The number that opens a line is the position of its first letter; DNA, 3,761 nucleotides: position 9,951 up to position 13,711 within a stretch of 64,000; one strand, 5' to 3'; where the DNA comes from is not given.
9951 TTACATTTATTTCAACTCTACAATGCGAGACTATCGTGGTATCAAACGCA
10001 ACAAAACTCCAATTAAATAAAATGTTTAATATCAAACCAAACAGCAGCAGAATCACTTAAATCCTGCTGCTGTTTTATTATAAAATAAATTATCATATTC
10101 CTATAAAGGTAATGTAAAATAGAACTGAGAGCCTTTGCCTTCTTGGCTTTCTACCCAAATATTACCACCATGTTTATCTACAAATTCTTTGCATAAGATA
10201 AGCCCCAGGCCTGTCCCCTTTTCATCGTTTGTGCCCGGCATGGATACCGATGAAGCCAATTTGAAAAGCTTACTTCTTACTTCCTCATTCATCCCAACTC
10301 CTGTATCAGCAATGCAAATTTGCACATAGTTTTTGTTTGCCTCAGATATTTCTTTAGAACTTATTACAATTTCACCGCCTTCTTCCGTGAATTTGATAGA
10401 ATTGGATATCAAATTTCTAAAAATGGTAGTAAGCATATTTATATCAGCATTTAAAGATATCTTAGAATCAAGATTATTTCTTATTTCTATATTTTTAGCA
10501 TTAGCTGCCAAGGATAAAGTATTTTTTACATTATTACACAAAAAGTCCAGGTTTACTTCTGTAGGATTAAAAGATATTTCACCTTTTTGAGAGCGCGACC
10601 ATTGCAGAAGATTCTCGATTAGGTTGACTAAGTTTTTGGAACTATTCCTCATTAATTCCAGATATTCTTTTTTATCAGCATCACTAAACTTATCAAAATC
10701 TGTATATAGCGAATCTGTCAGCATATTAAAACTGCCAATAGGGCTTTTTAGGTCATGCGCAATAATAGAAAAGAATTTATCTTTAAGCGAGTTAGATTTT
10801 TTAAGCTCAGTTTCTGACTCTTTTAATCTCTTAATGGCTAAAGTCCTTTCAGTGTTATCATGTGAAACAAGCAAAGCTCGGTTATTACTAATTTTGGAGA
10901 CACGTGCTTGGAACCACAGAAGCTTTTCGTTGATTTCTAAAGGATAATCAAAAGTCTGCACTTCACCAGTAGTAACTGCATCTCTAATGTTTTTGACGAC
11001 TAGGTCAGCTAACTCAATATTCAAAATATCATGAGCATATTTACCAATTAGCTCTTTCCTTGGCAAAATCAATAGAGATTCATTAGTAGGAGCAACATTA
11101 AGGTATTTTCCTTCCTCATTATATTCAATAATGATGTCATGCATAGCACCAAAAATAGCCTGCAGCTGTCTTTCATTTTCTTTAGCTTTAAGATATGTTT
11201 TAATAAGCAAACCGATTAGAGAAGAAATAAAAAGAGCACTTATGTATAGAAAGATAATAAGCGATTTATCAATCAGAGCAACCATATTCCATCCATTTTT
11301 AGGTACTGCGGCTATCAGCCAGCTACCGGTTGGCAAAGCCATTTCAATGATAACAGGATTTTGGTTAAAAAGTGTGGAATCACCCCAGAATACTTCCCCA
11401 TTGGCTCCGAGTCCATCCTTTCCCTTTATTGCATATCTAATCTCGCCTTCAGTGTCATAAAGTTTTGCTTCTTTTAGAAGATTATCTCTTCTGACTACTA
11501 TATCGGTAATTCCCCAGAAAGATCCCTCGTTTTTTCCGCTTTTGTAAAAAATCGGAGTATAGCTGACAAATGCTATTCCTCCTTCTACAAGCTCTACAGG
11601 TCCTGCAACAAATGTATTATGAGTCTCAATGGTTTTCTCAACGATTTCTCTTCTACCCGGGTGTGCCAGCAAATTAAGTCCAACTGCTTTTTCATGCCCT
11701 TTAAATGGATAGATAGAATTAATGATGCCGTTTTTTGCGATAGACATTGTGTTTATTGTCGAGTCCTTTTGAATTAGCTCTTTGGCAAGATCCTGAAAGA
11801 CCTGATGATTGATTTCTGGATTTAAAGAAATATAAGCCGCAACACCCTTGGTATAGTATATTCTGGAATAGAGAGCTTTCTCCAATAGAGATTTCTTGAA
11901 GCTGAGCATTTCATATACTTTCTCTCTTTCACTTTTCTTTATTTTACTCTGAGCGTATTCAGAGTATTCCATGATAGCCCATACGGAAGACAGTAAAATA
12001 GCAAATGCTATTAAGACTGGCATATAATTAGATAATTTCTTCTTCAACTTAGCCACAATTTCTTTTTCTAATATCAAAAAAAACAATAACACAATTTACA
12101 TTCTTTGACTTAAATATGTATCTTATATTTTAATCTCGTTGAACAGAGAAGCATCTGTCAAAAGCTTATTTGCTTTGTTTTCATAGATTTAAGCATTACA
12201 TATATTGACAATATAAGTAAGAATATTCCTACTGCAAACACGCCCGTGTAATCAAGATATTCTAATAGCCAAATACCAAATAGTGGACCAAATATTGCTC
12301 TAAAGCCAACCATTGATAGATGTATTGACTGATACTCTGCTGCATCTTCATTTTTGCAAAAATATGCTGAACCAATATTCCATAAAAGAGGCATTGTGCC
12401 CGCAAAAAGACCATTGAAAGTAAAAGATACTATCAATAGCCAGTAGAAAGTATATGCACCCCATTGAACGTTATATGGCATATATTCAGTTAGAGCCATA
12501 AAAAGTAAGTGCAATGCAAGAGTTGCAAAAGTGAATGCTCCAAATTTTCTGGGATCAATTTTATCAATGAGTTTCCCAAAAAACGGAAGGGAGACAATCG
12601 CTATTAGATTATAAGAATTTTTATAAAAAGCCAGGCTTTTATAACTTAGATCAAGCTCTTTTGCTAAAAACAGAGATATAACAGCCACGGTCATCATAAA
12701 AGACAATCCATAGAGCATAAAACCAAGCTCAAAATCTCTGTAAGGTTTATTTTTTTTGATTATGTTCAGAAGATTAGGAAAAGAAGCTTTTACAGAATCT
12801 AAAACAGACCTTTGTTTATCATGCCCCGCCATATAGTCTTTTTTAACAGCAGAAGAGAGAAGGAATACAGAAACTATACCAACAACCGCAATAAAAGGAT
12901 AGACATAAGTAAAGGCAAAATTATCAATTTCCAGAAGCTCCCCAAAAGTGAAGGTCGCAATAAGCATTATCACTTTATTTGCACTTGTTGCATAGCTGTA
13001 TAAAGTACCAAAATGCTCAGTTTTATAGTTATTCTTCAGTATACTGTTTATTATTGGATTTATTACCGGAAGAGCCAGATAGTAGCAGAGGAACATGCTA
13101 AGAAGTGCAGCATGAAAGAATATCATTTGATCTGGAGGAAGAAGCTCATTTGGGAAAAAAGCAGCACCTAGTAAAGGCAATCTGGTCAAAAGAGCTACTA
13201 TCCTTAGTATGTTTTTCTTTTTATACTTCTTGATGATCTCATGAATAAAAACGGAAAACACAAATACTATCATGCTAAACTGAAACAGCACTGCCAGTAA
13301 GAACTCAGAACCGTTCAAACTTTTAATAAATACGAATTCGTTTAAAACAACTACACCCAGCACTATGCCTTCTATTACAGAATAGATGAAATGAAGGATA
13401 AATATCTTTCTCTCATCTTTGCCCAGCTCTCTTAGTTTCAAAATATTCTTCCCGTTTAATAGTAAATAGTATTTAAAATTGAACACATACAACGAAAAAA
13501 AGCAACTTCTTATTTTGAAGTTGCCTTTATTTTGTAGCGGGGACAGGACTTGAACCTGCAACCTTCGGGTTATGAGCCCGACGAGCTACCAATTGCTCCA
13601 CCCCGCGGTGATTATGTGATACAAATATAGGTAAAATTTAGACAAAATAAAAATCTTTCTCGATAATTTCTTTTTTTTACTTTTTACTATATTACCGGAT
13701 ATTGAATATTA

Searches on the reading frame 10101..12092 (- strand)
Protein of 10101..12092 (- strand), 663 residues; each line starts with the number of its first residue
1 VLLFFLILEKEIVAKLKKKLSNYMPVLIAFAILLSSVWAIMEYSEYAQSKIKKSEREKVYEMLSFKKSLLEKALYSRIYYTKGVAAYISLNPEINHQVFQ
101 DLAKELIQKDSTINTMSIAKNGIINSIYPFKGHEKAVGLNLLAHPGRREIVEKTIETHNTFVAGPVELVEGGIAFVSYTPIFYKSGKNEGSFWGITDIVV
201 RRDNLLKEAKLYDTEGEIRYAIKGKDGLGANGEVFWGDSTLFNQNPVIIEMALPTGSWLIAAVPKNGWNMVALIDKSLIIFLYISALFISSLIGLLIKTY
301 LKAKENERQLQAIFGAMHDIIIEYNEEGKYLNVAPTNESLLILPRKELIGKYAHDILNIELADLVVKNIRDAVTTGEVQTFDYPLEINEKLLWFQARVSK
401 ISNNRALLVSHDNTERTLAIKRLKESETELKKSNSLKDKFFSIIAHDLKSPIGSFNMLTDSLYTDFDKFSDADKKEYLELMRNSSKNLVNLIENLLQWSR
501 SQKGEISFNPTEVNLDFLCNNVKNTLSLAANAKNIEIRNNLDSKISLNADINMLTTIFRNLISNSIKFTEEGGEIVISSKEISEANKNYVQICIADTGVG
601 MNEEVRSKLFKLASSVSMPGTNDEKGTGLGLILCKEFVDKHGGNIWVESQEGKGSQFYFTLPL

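Call 57: search_protein_families(library=pfam, proteins=[window:10101-12092:-], max_evalue=0.001)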
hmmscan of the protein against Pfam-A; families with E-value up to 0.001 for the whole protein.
window:10101-12092:- (663 aa): 4 families
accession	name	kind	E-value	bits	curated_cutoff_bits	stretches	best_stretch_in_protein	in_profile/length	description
PF02518.31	HATPase_c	-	6.1e-25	88.3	26.4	1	550-663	2-109/111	Histidine kinase-, DNA gyrase B-, and HSP90-like ATPase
PF03924.19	CHASE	-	1.7e-13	51.2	25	1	123-212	66-164/189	CHASE domain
PF00512.31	HisKA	-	6e-10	39.5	26.9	1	437-503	2-65/66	His Kinase A (phospho-acceptor) domain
PF08448.16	PAS_4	-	5.3e-06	27.1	23.1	1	317-416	4-108/110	PAS fold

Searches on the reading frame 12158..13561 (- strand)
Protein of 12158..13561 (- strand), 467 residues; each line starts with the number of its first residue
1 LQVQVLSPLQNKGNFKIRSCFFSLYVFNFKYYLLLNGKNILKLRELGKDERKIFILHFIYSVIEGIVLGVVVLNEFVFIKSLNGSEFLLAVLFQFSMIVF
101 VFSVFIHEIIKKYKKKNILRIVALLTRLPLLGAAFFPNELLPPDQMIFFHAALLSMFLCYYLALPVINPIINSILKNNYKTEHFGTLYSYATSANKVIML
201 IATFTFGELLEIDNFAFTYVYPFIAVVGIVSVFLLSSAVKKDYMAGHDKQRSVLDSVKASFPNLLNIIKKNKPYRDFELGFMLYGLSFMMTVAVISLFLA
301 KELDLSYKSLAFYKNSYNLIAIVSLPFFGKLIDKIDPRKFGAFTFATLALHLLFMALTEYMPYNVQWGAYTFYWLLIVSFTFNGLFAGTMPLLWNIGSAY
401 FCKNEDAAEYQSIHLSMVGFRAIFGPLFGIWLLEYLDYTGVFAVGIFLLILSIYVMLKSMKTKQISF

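Call 72: search_protein_families(library=pfam, proteins=[window:12158-13561:-], max_evalue=0.001)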
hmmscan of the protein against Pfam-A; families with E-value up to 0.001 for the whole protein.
window:12158-13561:- (467 aa): 1 family
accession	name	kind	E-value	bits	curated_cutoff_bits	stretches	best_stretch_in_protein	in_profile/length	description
PF07690.21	MFS_1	-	7.7e-28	97.8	33.4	2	279-455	3-167/347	Major Facilitator Superfamily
